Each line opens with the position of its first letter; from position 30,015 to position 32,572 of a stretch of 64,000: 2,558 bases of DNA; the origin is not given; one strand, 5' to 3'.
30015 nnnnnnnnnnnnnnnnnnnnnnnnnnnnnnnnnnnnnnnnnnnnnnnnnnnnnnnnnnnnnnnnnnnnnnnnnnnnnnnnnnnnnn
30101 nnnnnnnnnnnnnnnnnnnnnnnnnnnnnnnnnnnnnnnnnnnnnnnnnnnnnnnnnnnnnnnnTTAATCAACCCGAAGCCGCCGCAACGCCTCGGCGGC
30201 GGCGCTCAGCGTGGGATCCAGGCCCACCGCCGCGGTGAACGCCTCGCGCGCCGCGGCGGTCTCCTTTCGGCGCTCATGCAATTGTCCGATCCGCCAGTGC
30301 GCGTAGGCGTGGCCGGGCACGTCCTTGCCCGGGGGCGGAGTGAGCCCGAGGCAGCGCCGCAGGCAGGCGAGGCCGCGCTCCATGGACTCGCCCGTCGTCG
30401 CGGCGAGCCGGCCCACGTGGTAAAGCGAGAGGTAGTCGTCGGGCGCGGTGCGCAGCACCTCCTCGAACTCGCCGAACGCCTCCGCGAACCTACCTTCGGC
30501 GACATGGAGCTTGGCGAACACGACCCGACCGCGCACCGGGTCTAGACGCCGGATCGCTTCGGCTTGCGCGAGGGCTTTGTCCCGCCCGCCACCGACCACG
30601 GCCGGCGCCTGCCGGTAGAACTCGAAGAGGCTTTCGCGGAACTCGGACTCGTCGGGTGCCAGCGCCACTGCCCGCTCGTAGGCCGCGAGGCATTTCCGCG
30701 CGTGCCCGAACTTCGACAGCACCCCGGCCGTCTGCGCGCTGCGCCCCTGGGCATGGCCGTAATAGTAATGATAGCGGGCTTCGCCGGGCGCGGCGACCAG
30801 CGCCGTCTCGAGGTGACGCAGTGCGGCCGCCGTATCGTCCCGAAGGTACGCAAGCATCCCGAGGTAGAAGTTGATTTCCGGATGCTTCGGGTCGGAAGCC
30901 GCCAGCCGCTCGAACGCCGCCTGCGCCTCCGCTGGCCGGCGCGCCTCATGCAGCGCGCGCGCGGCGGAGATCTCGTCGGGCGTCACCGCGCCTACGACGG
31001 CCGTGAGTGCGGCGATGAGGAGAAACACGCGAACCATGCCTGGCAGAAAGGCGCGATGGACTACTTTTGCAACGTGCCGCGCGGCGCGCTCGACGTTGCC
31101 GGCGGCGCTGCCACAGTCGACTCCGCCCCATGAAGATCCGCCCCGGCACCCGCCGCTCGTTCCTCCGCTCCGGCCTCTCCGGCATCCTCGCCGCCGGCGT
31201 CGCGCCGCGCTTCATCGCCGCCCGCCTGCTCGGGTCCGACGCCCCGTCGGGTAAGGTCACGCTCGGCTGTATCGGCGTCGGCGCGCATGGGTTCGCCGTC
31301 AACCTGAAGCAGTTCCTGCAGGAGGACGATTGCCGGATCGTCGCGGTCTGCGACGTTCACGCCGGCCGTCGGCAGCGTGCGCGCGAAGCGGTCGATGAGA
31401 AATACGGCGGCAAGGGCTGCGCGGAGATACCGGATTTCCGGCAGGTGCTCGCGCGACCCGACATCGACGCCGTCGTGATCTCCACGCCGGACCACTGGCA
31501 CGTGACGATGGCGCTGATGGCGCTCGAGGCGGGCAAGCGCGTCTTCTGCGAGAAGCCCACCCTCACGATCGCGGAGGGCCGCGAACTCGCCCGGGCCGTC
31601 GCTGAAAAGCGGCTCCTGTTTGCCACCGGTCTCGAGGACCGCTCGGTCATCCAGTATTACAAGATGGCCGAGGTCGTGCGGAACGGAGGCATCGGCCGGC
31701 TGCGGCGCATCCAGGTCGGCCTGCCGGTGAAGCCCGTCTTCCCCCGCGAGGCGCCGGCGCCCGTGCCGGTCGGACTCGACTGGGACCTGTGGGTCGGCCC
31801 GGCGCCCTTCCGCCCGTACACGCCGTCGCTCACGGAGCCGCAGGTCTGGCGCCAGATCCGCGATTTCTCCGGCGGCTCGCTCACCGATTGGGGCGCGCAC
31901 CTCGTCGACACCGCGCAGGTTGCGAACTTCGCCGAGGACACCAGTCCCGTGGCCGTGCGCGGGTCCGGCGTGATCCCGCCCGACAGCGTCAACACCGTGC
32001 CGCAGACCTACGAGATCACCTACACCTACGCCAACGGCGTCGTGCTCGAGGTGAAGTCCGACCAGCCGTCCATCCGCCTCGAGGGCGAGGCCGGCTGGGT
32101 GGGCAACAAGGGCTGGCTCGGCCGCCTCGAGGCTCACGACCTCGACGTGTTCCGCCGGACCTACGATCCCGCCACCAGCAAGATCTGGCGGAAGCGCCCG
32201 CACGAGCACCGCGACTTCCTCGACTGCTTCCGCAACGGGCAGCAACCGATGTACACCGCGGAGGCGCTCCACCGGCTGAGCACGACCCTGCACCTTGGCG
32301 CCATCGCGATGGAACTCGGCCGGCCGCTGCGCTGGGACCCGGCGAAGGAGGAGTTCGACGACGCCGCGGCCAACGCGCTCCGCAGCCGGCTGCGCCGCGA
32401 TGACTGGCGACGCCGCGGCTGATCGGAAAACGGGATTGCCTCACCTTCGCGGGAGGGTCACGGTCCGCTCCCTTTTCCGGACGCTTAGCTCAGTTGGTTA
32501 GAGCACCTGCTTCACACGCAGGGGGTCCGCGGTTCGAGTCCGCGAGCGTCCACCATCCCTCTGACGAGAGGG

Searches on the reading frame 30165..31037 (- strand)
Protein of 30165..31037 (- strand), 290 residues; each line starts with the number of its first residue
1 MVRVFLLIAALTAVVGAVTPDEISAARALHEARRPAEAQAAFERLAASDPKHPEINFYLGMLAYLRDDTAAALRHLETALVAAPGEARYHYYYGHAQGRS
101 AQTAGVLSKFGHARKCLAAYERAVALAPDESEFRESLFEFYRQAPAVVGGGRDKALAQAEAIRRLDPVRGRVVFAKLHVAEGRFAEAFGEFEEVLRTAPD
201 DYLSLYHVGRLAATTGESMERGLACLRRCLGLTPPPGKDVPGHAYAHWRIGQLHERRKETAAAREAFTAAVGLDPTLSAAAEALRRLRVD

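Call 90: search_protein_families(library=pfam, proteins=[window:30165-31037:-], max_evalue=0.0001)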
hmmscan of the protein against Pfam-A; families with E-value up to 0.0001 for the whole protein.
window:30165-31037:- (290 aa): 9 families
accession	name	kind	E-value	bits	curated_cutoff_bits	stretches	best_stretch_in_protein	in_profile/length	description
PF13432.12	TPR_16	-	4.8e-16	59.3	32.7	1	25-86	3-64/65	Tetratricopeptide repeat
PF13428.12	TPR_14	-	5.2e-14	51.8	23.5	0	25-60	7-42/44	Tetratricopeptide repeat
PF07719.23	TPR_2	-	7.5e-14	51.1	27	0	244-276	1-33/34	Tetratricopeptide repeat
PF14559.12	TPR_19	-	2.1e-11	44.4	25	1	29-90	1-62/68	Tetratricopeptide repeat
PF13181.12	TPR_8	-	2.3e-10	40.2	25.7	0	245-276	2-33/34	Tetratricopeptide repeat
PF13371.12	TPR_9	-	1e-09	38.7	35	1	30-84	6-60/73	Tetratricopeptide repeat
PF13431.12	TPR_17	-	1.6e-09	37.7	24.4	0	42-73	2-33/34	Tetratricopeptide repeat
PF13174.12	TPR_6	-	7e-07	29.9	26.3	0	245-273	1-29/33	Tetratricopeptide repeat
PF00515.34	TPR_1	-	8.9e-07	28.9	27.8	0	249-276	6-33/34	Tetratricopeptide repeat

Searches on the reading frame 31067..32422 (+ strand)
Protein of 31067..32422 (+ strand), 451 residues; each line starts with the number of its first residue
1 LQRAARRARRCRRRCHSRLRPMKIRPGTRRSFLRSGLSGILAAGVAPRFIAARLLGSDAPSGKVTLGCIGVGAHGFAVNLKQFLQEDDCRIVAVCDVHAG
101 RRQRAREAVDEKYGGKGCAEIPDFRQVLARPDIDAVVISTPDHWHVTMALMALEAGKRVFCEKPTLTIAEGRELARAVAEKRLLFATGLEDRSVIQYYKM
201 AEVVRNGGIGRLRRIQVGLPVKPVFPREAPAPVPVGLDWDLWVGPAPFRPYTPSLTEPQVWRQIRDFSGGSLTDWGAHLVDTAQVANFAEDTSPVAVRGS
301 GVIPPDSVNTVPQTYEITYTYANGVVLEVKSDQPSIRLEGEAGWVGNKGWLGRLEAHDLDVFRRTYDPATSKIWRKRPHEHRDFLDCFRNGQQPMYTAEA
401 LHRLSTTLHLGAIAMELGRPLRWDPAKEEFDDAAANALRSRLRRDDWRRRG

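Call 90: search_protein_families(library=pfam, proteins=[window:31067-32422:+], max_evalue=0.0001)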
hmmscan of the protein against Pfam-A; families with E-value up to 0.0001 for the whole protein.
window:31067-32422:+ (451 aa): 3 families
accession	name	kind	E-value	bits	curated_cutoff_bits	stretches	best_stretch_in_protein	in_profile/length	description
PF19051.5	GFO_IDH_MocA_C2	-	4.2e-24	85.9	23.3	1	230-448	45-253/254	Oxidoreductase family, C-terminal alpha/beta domain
PF01408.29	GFO_IDH_MocA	-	5.3e-18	66.3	24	1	67-186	4-117/120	Oxidoreductase family, NAD-binding Rossmann fold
PF22725.1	GFO_IDH_MocA_C3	-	8.2e-07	29.5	27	1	254-331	30-102/124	GFO/IDH/MocA C-terminal domain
